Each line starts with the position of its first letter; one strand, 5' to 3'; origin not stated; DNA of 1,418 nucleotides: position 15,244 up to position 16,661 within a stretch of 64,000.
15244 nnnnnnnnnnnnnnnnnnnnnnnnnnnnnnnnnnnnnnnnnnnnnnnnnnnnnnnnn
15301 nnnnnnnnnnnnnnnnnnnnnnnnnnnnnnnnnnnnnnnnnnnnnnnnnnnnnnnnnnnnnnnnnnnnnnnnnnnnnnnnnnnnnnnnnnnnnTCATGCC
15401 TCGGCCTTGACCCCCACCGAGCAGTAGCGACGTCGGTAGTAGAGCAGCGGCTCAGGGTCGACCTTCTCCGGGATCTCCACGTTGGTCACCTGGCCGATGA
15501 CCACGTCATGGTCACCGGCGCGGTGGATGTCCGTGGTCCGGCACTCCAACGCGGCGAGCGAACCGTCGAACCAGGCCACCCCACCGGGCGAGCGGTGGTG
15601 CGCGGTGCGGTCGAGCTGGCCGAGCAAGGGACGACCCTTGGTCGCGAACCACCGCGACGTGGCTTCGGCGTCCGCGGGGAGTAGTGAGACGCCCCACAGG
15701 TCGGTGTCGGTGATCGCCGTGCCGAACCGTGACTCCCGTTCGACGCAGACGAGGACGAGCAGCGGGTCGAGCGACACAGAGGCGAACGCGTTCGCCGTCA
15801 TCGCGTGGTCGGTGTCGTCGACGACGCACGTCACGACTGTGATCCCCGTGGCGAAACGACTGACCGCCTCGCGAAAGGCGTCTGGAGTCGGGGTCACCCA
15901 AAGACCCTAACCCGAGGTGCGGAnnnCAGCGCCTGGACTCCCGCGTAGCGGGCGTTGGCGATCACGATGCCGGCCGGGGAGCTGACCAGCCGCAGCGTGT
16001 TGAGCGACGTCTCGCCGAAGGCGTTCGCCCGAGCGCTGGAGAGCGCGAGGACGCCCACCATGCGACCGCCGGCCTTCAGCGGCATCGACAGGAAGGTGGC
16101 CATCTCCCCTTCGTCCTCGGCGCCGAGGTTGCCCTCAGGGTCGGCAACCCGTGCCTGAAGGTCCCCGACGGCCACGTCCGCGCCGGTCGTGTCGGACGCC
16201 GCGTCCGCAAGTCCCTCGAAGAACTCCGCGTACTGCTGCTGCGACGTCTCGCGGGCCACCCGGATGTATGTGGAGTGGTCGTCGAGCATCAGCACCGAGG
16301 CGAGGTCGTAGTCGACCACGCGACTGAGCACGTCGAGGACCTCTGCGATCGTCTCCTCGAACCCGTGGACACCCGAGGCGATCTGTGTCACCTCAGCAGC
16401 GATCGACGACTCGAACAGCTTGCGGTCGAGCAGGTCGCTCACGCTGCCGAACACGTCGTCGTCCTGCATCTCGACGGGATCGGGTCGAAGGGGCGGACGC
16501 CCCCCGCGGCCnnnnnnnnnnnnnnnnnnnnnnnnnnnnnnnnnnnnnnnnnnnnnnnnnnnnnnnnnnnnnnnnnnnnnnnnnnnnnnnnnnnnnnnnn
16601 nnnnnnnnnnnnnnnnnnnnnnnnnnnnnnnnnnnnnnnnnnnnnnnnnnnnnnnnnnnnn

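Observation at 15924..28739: Self-contained chemosensory-like pathway without adaptation or flagellar genes, ending in a REC-GAF regulator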

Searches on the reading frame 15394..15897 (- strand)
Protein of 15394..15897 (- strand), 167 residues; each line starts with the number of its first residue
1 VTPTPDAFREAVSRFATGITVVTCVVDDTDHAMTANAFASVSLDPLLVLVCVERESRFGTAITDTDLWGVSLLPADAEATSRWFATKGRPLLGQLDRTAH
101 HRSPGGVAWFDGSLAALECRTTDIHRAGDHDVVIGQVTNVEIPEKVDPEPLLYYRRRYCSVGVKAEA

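Call 9: search_protein_families(library=pfam, proteins=[window:15394-15897:-], max_evalue=0.01)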
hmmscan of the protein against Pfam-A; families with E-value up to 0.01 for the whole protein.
window:15394-15897:- (167 aa): 1 family
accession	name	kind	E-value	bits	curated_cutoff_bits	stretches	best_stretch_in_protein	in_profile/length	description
PF01613.24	Flavin_Reduct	-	2.5e-38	132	27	1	13-161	2-152/153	Flavin reductase like domain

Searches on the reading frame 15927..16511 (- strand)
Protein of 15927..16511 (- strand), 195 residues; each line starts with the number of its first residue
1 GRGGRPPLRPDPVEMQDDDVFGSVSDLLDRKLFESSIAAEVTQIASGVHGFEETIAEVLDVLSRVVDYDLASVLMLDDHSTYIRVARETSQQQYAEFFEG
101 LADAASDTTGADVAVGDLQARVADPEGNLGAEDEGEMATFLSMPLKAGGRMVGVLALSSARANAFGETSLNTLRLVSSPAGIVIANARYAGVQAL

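Call 38: find_homologous_proteins(query=window:15927-16511:-, max_evalue=0.001)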
Query window:15927-16511:- (195 aa): 817 proteins with E <= 0.001 among 1952 candidates; the best 120 are listed.
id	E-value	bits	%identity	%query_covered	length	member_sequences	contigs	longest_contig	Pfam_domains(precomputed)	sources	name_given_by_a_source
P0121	7.3e-109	380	93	99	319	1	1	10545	PF13185.13,PF01590.33,PF13492.13,PF00072.31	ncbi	ncbi:MAG: response regulator [Actinomycetes bacterium]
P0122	1.4e-107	376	92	99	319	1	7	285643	PF13185.13,PF01590.33,PF13492.13,PF00072.31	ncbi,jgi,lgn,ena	jgi:CheY-like chemotaxis protein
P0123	9.1e-107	373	91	99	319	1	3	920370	PF13185.13,PF01590.33,PF13492.13,PF00072.31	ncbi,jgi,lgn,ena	-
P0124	1.2e-106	373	91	99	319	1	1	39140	PF13185.13,PF01590.33,PF13492.13,PF00072.31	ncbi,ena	-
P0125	1.1e-105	369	91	99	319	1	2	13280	PF13185.13,PF01590.33,PF13492.13,PF00072.31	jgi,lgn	jgi:CheY-like chemotaxis protein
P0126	2.7e-105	368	91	99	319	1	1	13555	PF13185.13,PF01590.33,PF13492.13,PF00072.31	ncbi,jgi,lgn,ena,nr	ncbi:MAG TPA: response regulator [Actinomycetes bacterium]|nr:response regulator [Actinomycetes bact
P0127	5.5e-105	367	93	97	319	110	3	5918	PF13185.13,PF01590.33,PF13492.13,PF00072.31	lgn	-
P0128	7.9e-105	367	89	100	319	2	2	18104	PF13185.13,PF01590.33,PF13492.13,PF00072.31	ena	-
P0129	1.3e-104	366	91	99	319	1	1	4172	PF13185.13,PF01590.33,PF13492.13,PF00072.31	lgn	-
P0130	1.8e-104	365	91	99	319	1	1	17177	PF13185.13,PF01590.33,PF13492.13,PF00072.31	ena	-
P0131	6.8e-104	364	90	100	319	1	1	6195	PF13185.13,PF01590.33,PF13492.13,PF00072.31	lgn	-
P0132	7.2e-104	363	90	100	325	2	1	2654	PF13185.13,PF01590.33,PF13492.13,PF00072.31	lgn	-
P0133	1.4e-103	363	93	96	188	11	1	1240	PF13185.13,PF01590.33,PF13492.13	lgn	-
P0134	1.6e-103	362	90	99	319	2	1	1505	PF13185.13,PF01590.33,PF13492.13,PF00072.31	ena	-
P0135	4.9e-103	361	89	100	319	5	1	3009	PF13185.13,PF01590.33,PF13492.13,PF00072.31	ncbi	-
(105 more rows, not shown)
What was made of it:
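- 15924..16883 (-): REC-GAF response regulator, the presumed output of the pathway. The search returned 817 hits, and the full-length ones listed are REC-GAF proteins of about 320 aa (call 38).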

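Call 61: predict_structure(alignment_id=A6)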
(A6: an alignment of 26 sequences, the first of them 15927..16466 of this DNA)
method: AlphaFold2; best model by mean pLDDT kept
length: 180 residues; sequences in the alignment: 26
mean_pLDDT: 81.6   pTM: 0.76
mean pLDDT of the five models: 81.6, 72.8, 56.2, 40.3, 38.8
residues with pLDDT >= 90: 57; 70-90: 93; 50-70: 24; < 50: 6
segments of 3 or more residues with pLDDT < 50: 178-180
pLDDT, mean of each block of 10 residues (from residue 1): 53 73 81 76 85 91 92 88 94 93 90 77 84 89 81 80 84 61
secondary structure, 60 per line:
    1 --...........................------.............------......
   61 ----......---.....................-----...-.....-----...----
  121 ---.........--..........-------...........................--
elements in order: H3-29 H36-48 E55-60 E65-70 H76-94 E104-108 E114-116 E124-132 E135-144 H152-178

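Call 64: fold_search(model_id=the predicted structure, library=pdb)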
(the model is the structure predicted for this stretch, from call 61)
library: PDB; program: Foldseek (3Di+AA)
matches with E <= 10: 611; with E <= 0.001: 5
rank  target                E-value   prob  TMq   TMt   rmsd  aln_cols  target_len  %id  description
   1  3p01_B                2.1e-04  1.00  0.65  0.67   6.7       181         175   15  Crystal structure of two-component response regulator from Nostoc sp. PCC 7120 (released 2010-10-06)
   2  3p01_A                4.5e-04  1.00  0.61  0.62   5.6       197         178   12  Crystal structure of two-component response regulator from Nostoc sp. PCC 7120 (released 2010-10-06)
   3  4g3v_A                4.5e-04  1.00  0.39  0.42  10.2       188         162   15  Crystal structure of A. Aeolicus nlh2 gaf domain in an inactive state (released 2013-05-29)
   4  3ci6_B                5.8e-04  1.00  0.49  0.52   6.9       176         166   15  Crystal structure of the GAF domain from Acinetobacter phosphoenolpyruvate-protein phosphotransferase (released 2008-05-13)
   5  6oei                  6.1e-04  1.00  0.62  0.48   7.2       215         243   16  Yeast Spc42 N-terminal coiled-coil fused to PDB: 3K2N (released 2019-04-24)
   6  6oap_A                1.1e-03  1.00  0.52  0.33   8.7       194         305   12  Crystal structure of a dual sensor histidine kinase in the green-light absorbing Pg state (released 2019-09-18)
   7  3ci6_A                1.1e-03  1.00  0.53  0.59   8.0       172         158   14  Crystal structure of the GAF domain from Acinetobacter phosphoenolpyruvate-protein phosphotransferase (released 2008-05-13)
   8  6ob8_A                1.1e-03  1.00  0.53  0.33   8.1       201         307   10  Crystal structure of a dual sensor histidine kinase in green light illuminated state (released 2019-09-18)
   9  3trc                  1.3e-03  1.00  0.53  0.57   8.2       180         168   17  Structure of the GAF domain from a phosphoenolpyruvate-protein phosphotransferase (ptsP) from Coxiella burnetii (released 2011-09-28)
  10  6oap_B                1.3e-03  1.00  0.52  0.33   8.2       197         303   13  Crystal structure of a dual sensor histidine kinase in the green-light absorbing Pg state (released 2019-09-18)
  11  4g3k_A                1.3e-03  1.00  0.45  0.51   7.5       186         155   11  Crystal structure of a. aeolicus nlh1 gaf domain in an inactive state (released 2013-05-29)
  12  3p01_C                1.7e-03  1.00  0.63  0.67   6.6       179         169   13  Crystal structure of two-component response regulator from Nostoc sp. PCC 7120 (released 2010-10-06)
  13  3k2n_A                1.8e-03  1.00  0.56  0.56   7.7       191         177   18  The crystal structure of sigma-54-dependent transcriptional regulator domain from Chlorobium Tepidum TLS (released 2010-01-19)
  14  8ugb_A                2.6e-03  1.00  0.56  0.15   8.6       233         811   13  Cryo-EM structure of bovine phosphodiesterase 6 bound to udenafil (released 2024-01-17)
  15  3lfv_B                2.8e-03  1.00  0.60  0.31   7.6       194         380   12  crystal structure of unliganded PDE5A GAF domain (released 2010-09-22)
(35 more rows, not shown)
